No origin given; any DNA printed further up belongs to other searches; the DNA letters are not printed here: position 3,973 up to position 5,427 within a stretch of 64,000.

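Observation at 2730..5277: Truncated MCM-like AAA+ protein divergently paired with an HTH + PIN gene pair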

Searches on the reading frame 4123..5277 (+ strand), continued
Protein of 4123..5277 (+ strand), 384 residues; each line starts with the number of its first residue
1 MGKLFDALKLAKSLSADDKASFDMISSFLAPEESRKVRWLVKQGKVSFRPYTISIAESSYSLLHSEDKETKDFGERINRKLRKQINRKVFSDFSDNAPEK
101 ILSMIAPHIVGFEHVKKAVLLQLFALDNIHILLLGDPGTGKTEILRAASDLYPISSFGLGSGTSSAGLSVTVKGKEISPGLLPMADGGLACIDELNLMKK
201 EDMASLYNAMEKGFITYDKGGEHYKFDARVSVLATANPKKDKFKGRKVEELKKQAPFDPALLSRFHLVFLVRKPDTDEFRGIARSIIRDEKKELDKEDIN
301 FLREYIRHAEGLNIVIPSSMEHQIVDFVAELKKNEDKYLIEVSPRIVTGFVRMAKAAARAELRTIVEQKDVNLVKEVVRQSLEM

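Call 40: list_cluster_members(proteins=[P0004, P0005, P0031, P0056, P0030, P0087, P0091, P0107, P0114, P0045])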
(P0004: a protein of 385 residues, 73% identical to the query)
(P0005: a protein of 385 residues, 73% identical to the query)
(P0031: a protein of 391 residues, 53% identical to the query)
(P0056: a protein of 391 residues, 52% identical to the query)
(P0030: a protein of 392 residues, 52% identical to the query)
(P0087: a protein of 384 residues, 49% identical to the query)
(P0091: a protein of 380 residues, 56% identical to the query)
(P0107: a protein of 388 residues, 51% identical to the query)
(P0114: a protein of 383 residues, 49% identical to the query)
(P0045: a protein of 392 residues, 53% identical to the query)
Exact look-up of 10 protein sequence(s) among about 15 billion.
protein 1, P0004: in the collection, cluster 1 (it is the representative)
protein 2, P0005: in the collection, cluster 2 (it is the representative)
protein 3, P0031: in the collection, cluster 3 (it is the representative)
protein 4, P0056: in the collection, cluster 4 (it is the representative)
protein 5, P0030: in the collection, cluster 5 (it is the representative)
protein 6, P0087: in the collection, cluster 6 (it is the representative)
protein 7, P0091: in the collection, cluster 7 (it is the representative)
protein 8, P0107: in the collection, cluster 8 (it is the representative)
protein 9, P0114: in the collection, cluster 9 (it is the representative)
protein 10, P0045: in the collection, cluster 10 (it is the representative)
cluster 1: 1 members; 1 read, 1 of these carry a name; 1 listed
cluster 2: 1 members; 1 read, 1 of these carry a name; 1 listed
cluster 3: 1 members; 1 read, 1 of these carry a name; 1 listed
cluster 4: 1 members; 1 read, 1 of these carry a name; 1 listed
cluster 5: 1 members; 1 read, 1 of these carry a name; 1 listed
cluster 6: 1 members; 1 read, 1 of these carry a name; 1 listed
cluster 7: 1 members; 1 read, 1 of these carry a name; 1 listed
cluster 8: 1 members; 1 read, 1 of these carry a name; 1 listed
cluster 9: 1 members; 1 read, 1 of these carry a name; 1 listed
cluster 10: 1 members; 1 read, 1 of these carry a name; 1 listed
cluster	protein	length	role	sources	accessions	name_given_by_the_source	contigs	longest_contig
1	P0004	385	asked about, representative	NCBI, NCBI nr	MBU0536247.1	MAG: ATP-binding protein [Nanoarchaeota archaeon] | ATP-binding protein [Nanoarchaeota archaeon]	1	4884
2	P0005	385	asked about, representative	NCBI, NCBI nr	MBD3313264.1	AAA domain-containing protein [Candidatus Woesearchaeota archaeon]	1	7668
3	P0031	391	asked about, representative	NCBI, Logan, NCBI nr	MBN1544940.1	ATP-binding protein [Candidatus Woesearchaeota archaeon]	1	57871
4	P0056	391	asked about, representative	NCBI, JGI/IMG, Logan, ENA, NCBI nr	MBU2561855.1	MAG: ATP-binding protein [Nanoarchaeota archaeon] | ATP-binding protein [Nanoarchaeota archaeon]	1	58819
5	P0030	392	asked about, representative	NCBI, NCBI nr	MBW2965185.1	ATP-binding protein [Candidatus Woesearchaeota archaeon]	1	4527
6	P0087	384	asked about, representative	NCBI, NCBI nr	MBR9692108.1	hypothetical protein GOV06_04975 [Candidatus Woesearchaeota archaeon] | hypothetical protein [Candidatus Woesearchaeota archaeon]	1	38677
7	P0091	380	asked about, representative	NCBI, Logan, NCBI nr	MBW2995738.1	ATP-binding protein [Candidatus Woesearchaeota archaeon]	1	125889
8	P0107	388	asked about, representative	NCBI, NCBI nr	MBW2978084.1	ATP-binding protein [Candidatus Woesearchaeota archaeon]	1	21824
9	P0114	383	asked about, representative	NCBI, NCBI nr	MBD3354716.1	hypothetical protein GF361_01885 [Candidatus Woesearchaeota archaeon] | hypothetical protein [Candidatus Woesearchaeota archaeon]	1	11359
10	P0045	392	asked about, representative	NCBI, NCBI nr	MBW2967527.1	ATP-binding protein [Candidatus Woesearchaeota archaeon]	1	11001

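Call 41: list_cluster_members(proteins=[P0317, P0331, P0348, P0417, P0472, P0483, P0494, P0514, P0380, P0420])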
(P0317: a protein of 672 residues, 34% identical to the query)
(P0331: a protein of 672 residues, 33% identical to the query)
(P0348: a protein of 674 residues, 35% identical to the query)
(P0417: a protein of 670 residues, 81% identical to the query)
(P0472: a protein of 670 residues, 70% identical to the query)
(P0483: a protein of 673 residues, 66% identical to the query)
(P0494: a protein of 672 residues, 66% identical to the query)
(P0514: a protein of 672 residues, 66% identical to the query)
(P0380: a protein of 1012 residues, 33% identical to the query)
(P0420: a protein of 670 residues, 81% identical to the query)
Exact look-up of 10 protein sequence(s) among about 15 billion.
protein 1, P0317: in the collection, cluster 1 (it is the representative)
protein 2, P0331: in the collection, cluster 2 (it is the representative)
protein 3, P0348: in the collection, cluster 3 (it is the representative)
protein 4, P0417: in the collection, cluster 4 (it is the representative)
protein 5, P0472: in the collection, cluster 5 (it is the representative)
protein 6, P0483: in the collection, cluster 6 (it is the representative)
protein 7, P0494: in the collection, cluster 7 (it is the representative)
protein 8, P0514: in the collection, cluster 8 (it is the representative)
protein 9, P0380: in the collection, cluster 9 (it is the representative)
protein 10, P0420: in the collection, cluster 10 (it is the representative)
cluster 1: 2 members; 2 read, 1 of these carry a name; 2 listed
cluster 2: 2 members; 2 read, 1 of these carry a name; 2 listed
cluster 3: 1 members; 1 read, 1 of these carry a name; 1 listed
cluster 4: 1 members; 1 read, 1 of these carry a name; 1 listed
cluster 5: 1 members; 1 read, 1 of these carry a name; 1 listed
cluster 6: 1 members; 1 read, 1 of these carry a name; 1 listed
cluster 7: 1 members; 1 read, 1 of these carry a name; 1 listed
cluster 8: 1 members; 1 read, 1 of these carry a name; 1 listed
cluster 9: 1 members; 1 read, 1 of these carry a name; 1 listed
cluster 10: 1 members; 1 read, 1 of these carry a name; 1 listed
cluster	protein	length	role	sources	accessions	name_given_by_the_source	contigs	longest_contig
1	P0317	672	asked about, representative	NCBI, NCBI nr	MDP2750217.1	MAG: minichromosome maintenance protein MCM [Nanoarchaeota archaeon] | minichromosome maintenance protein MCM [Nanoarchaeota archaeon]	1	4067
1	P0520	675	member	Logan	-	-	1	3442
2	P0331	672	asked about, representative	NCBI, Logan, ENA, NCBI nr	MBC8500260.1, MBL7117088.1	MAG: minichromosome maintenance protein MCM [Nanoarchaeota archaeon] | minichromosome maintenance protein MCM [DPANN group archaeon]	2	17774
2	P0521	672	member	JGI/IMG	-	-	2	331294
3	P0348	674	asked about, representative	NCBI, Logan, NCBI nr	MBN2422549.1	minichromosome maintenance protein MCM [Candidatus Woesearchaeota archaeon]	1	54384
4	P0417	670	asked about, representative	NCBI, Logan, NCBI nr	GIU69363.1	MAG: ATPase AAA [Candidatus Woesearchaeota archaeon]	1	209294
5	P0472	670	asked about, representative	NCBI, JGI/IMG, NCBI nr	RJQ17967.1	AAA family ATPase [Candidatus Woesearchaeota archaeon] | MAG: AAA family ATPase [Candidatus Woesearchaeota archaeon]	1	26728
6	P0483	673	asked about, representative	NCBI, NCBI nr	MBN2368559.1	minichromosome maintenance protein MCM [Candidatus Woesearchaeota archaeon]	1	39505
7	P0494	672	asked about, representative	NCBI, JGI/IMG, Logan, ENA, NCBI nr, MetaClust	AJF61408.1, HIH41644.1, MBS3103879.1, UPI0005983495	TPA: minichromosome maintenance protein MCM [Candidatus Woesearchaeota archaeon] | hypothetical protein QT06_C0001G0568 [archaeon GW2011_AR15] | status=active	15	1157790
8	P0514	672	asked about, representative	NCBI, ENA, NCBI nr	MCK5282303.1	MAG: minichromosome maintenance protein MCM [Nanoarchaeota archaeon] | minichromosome maintenance protein MCM [Nanoarchaeota archaeon]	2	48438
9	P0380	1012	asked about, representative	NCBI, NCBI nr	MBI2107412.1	AAA family ATPase [Candidatus Woesearchaeota archaeon]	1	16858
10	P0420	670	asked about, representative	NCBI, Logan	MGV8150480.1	MAG: minichromosome maintenance protein MCM [Candidatus Woesearchaeota archaeon]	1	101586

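Call 42: find_encoding_contigs(protein=P0472, flank=3000, max_places=3)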
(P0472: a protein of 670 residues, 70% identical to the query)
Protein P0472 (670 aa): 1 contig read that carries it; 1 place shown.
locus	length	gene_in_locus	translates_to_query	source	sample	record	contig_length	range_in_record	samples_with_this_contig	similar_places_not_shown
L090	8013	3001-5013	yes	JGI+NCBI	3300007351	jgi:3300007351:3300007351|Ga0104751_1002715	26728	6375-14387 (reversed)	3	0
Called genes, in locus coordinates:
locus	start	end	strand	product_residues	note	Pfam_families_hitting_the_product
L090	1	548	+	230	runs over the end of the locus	PF02585:PIG-L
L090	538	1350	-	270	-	PF00795:CN_hydrolase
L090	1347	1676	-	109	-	-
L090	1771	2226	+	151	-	PF13404:HTH_AsnC-type, PF13412:HTH_24, PF14947:HTH_45 (faint), PF01037:AsnC_trans_reg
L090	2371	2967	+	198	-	PF00352:TBP, PF11858:DUF3378 (faint), PF00352:TBP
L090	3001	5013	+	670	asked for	PF14551:MCM_N, PF17207:MCM_OB, PF00493:MCM, PF07726:AAA_3 (weak), PF07728:AAA_5 (weak), PF01078:Mg_chelatase (weak), PF17855:MCM_lid, PF21120: (weak)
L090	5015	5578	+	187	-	-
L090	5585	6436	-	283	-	PF01944:SpoIIM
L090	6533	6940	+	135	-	PF01873:eIF-5_eIF-2B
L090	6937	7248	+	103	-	PF04242:DUF424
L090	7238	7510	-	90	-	PF00708:Acylphosphatase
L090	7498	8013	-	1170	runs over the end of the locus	PF03833:PolC_DP2_N, PF24844:PolC_DP2_central, PF24846:PolC_DP2_cat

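Call 53: find_encoding_contigs(protein=P0183, flank=8000, max_places=2)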
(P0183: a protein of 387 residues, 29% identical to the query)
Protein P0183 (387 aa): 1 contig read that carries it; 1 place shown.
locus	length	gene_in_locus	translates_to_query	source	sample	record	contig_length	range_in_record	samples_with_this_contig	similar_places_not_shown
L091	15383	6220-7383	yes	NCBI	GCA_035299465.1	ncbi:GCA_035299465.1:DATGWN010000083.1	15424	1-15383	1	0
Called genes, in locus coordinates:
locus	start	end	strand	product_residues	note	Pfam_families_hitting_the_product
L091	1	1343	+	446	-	PF00391:PEP-utilizers, PF02896:PEP-utilizers_C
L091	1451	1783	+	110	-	-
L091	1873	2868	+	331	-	PF00044:Gp_dh_N, PF02800:Gp_dh_C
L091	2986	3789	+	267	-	PF00142:Fer4_NifH, PF01656:CbiA, PF02374:ArsA_ATPase, PF06564:CBP_BcsQ, PF09140:MipZ (weak), PF10609:ParA, PF13614:AAA_31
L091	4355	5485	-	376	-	PF05175:MTS (faint), PF01170:UPF0020, PF01555:N6_N4_Mtase (faint)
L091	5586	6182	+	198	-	PF03367:Zn_ribbon_ZPR1 (weak), PF22794:jr-ZPR1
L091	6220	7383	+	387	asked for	PF00493:MCM, PF17855:MCM_lid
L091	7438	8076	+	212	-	PF22090:Gins51_C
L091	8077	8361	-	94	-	-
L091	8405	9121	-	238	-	-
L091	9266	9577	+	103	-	PF00935:Ribosomal_L44 (weak)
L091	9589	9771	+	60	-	PF01667:Ribosomal_S27e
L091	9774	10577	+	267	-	PF07541:EIF_2_alpha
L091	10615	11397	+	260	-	PF05833:NFACT_N (weak), PF05670:NFACT-R_1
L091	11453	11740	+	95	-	PF01985:CRS1_YhbY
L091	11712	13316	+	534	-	-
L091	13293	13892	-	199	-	-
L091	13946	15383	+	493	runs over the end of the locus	PF01261:AP_endonuc_2 (faint)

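Call 54: find_encoding_contigs(protein=P0157, flank=8000, max_places=2)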
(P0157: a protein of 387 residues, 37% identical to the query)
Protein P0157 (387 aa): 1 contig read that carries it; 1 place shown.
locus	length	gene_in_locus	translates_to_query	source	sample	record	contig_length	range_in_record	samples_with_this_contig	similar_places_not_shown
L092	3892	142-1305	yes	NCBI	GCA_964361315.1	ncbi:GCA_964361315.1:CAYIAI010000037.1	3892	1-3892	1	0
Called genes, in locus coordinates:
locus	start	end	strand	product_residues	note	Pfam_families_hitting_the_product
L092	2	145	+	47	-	?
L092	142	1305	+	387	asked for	PF00493:MCM, PF17855:MCM_lid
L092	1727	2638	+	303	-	-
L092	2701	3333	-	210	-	-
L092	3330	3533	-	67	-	-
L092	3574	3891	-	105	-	?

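Call 62: search_protein_families(library=pfam, proteins=[L032:8606-9310:-, L014:14440-15147:+, L006:8678-9382:-, L059:2114-2803:-, L091:7438-8076:+, L014:8729-9856:+, L041:7643-9166:-, L057:2334-3560:-, L014:5141-6364:+], max_evalue=10)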
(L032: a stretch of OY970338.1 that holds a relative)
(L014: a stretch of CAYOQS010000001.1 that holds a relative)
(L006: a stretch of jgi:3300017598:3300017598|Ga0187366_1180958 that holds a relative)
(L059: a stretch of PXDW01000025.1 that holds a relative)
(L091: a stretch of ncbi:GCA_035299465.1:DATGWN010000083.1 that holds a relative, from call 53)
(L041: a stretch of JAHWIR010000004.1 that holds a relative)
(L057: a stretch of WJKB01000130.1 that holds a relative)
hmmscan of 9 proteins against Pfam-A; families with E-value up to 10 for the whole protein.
L032:8606-9310:- (234 aa): 1 family
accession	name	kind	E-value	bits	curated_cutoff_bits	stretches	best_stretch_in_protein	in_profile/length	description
PF03483.22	B3_4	-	0.084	12.9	29.3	1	83-138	72-126/174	B3/4 domain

L014:14440-15147:+ (235 aa): 1 family
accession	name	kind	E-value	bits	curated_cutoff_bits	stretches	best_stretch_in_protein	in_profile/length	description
PF05565.16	Sipho_Gp157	-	0.053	14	28.6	1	147-220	81-157/162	Siphovirus Gp157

L006:8678-9382:- (234 aa): 3 families
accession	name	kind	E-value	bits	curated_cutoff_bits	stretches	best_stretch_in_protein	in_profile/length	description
PF21117.3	MRB1590_C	-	0.037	15.1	27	1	102-178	25-91/102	MRB1590 C-terminal domain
PF03483.22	B3_4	-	0.058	13.4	29.3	1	88-143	79-132/174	B3/4 domain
PF23552.2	ParB_C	-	0.11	12.4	23.8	1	137-159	6-28/50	ParB dimerisation domain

L059:2114-2803:- (229 aa): 3 families
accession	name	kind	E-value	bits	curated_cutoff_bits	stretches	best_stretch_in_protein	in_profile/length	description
PF16478.10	DUF5055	-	0.19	12.4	25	1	26-77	44-97/105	Domain of unknown function (DUF5055)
PF00560.39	LRR_1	-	0.45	11.3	20.6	0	84-95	3-14/23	Leucine Rich Repeat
PF18833.7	TPR_22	-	1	10.2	27.2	1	30-91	20-84/92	Tetratricopeptide repeat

L091:7438-8076:+ (212 aa): 6 families
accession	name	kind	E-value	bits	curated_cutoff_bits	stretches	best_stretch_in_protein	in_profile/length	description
PF22090.1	Gins51_C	-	2.5e-09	37.2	27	1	170-207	7-44/48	Gins51, C-terminal domain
PF05916.17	Sld5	-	0.0035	18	22.3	1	69-127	40-94/102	GINS complex protein helical bundle domain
PF14186.12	Aida_C2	-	0.0067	16.5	25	1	2-95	47-135/146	Axin interactor dorsalisation-associated protein, C-terminal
PF21486.3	NUP120_helical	-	0.056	14.2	27.7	1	23-83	39-99/129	Nucleoporin NUP120, helical domain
PF10437.14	Lip_prot_lig_C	-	0.15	12.5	24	1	43-89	19-65/85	Bacterial lipoate protein ligase C-terminus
PF17234.7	MPM1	-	0.17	12.6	25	1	19-105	50-140/169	Mitochondrial peculiar membrane protein 1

L014:8729-9856:+ (375 aa): 2 families
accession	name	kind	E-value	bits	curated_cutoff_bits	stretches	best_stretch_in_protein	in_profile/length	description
PF21982.2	RecX_HTH1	-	0.3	11.6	26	1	341-360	18-37/40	RecX, first three-helix domain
PF04930.20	FUN14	-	5.7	7.9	22.5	1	18-68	21-71/92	FUN14 family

L041:7643-9166:- (507 aa): 9 families
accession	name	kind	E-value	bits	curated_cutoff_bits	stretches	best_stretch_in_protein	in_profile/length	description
PF01935.23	DUF87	-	5.3e-24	86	23.2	1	130-353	2-220/220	Helicase HerA, central domain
PF01580.24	FtsK_SpoIIIE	-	0.00012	22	24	1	140-178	26-63/221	FtsK/SpoIIIE family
PF12846.13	AAA_10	-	0.00058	19.4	27.5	1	146-194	13-60/362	AAA-like domain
PF10412.15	TrwB_AAD_bind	-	0.0079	15.6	20.5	1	154-196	15-56/387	Type IV secretion-system coupling protein DNA-binding domain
PF06745.19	ATPase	-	0.046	13.5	26.6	1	155-188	20-54/231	KaiC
PF00437.27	T2SSE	-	0.046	12.8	24.9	1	156-190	144-178/370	Type II/IV secretion system protein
PF12775.13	AAA_7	-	0.1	12.6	25.8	1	155-183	34-62/181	P-loop containing dynein motor region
PF05872.18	HerA_C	-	0.14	11.2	22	1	398-470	284-362/502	Helicase HerA-like C-terminal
PF25199.1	nSTAND_NTPase5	-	0.24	11.7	34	1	157-192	44-79/145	Novel STAND NTPase 5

L057:2334-3560:- (408 aa): 3 families
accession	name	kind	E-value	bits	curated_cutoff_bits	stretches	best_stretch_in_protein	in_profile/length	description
PF00149.33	Metallophos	-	1e-16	62.4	21.5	1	1-201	1-190/191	Calcineurin-like phosphoesterase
PF12850.12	Metallophos_2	-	4.1e-06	27.3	27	1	1-226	1-142/154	Calcineurin-like phosphoesterase superfamily domain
PF02563.21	Poly_export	-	0.2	12.3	28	0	357-377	42-62/77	Polysaccharide biosynthesis/export protein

L014:5141-6364:+ (407 aa): 33 families (the best 25 are shown)
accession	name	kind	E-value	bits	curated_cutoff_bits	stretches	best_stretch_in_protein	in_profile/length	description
PF00004.35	AAA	-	3.4e-13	50.6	21.2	1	46-119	2-83/131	ATPase family associated with various cellular activities (AAA)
PF03215.21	Rad17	-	3.4e-06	27.6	23.8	1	5-82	6-86/186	Rad17 P-loop domain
PF21960.2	RCF1-5-like_lid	-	1.7e-05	25.1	27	1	170-206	2-39/43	RCF1/5-like, AAA+ ATPase lid domain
PF16193.11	AAA_assoc_2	-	3.1e-05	24.6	34.3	1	178-218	3-41/81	AAA C-terminal domain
PF05496.18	RuvB_N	-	3.1e-05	24.2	27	1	14-110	3-94/159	Holliday junction DNA helicase RuvB P-loop domain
PF05673.19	DUF815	-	0.00032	20.4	23.8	1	12-98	22-112/249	Protein of unknown function (DUF815)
PF13191.12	AAA_16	-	0.00076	20.5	32.6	1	19-72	1-57/167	AAA ATPase domain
PF00910.28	RNA_helicase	-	0.00077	20.4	21.5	1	46-137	2-84/105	RNA helicase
PF13401.12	AAA_22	-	0.00094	19.9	27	1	41-85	4-51/130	AAA domain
PF06068.19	TIP49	-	0.0014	18.3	23.8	1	16-77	22-87/347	TIP49 P-loop domain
PF22608.2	DNAX_ATPase_lid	-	0.0016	18.6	27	1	166-201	1-36/49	DNA polymerase III clamp loader subunit, ATPase lid domain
PF12775.13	AAA_7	-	0.002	18.2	25.8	1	33-76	24-67/181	P-loop containing dynein motor region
PF07724.20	AAA_2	-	0.0026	18.3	27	1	46-112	7-87/166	AAA domain (Cdc48 subfamily)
PF05621.17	TniB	-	0.0031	17.4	22.4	1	24-61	17-54/189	Bacterial TniB protein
PF13173.12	AAA_14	-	0.005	17.3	27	1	45-113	5-75/129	AAA domain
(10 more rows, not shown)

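Call 67: search_protein_families(library=padloc, proteins=[window:4123-5277:+, L041:7643-9166:-, L057:2334-3560:-], max_evalue=0.01)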
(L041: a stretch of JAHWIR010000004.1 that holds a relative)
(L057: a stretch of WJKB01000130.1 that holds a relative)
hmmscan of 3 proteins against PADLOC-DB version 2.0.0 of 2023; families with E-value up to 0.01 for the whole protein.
window:4123-5277:+ (384 aa): 9 families
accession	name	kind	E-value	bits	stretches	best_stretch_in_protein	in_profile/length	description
PDLC03838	DolB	-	4.7e-05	20.8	1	75-150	104-188/375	-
PDLC02195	IetA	-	0.00024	18.5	0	257-316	250-307/395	-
PDLC02196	IetA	-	0.00043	17.8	0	127-146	121-140/374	-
PDLC00915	TRIP13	-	0.00044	17.7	0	115-147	51-82/302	TRIP13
PDLC01994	RtcR_PspF1--CARF_AAA_HTH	-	0.00055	17.1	0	120-146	173-199/468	-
PDLC00287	PtuA1|PtuA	-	0.0008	16.2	1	69-149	162-242/584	AAA ATPase domain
PDLC04232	IetA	-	0.00084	16.8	0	69-147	61-135/330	-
PDLC04606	PDC-M37B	-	0.0011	16.2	0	59-148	102-194/390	-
PDLC04140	mad8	-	0.0079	13.7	0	127-147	26-46/314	mads_8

L041:7643-9166:- (507 aa): 17 families
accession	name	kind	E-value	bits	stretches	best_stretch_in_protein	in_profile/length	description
PDLC04105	HerA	-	3.8e-31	106.3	2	325-476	377-529/576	-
PDLC04103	HerA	-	5.4e-20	69.2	2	316-476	388-550/579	-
PDLC04140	mad8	-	1.3e-18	65.6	1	129-474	4-291/314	mads_8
PDLC04102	HerA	-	4.4e-17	59.7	1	323-480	461-617/654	-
PDLC02185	HerA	-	6.7e-15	52.8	2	364-482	440-561/585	-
PDLC01055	HerA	-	2.6e-14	50.9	2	277-472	337-514/532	Type III coevolved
PDLC04098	HerA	-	3.6e-14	50.3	2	323-432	480-596/686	-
PDLC04100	HerA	-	3.6e-14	50.3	2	364-483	434-556/580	-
PDLC02188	HerA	-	4.5e-13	46.9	2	322-471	370-531/578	-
PDLC04097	HerA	-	2.2e-11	41.1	2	326-476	431-586/618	-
PDLC04104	HerA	-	1e-09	35.6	1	326-474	179-328/379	-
PDLC02684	DndH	-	2.5e-07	26.6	1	318-415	1548-1637/1715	DndH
PDLC04106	HerA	-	3.5e-06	23.8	1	374-433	514-579/667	-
PDLC04101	HerA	-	5.6e-06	23.3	1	145-196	159-210/400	-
PDLC04099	HerA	-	1.2e-05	22.8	1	127-195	145-210/214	-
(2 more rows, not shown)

L057:2334-3560:- (408 aa): 0 families
